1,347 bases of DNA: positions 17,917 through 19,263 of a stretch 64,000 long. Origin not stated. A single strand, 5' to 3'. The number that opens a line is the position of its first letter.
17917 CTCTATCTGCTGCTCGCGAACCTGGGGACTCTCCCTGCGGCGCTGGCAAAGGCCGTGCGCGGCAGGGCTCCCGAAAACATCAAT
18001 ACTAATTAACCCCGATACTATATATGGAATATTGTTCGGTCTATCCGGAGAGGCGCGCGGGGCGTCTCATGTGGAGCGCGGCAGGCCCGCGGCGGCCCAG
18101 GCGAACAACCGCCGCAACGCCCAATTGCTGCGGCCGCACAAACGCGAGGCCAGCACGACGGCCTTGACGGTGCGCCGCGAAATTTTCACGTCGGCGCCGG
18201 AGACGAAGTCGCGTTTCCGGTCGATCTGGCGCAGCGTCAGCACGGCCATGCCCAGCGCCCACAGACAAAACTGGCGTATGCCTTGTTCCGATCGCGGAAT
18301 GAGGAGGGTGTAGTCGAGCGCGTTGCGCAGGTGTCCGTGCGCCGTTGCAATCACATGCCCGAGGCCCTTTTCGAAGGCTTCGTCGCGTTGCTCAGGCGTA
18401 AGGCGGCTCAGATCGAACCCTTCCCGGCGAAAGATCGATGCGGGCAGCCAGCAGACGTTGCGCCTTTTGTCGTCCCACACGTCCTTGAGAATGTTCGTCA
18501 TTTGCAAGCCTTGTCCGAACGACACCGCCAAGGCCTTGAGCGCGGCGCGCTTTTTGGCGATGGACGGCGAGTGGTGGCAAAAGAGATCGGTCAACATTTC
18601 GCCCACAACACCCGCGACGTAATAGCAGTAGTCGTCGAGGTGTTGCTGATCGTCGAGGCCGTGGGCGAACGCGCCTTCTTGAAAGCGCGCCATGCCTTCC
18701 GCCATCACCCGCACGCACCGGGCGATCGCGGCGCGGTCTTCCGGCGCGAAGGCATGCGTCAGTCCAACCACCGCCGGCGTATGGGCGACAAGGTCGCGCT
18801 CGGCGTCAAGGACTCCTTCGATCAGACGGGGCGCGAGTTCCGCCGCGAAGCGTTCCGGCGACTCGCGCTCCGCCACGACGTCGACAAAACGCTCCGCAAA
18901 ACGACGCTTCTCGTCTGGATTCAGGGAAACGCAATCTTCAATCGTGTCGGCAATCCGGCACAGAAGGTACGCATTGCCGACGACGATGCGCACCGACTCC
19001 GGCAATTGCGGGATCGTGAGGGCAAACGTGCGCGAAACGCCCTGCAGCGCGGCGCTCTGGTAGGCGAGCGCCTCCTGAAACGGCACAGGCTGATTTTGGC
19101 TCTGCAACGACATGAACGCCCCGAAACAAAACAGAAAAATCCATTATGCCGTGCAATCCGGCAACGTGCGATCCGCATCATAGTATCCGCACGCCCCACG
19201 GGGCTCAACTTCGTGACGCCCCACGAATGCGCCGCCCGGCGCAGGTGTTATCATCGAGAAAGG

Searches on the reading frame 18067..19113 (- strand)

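Call 66: search_protein_families(library=pfam, proteins=[window:18067-19113:-], max_evalue=0.0001)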
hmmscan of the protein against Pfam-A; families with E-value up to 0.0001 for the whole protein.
window:18067-19113:- (348 aa): 1 family
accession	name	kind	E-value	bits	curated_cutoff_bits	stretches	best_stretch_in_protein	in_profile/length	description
PF00494.24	SQS_PSY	-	1.5e-58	199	26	1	24-314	2-262/263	Squalene/phytoene synthase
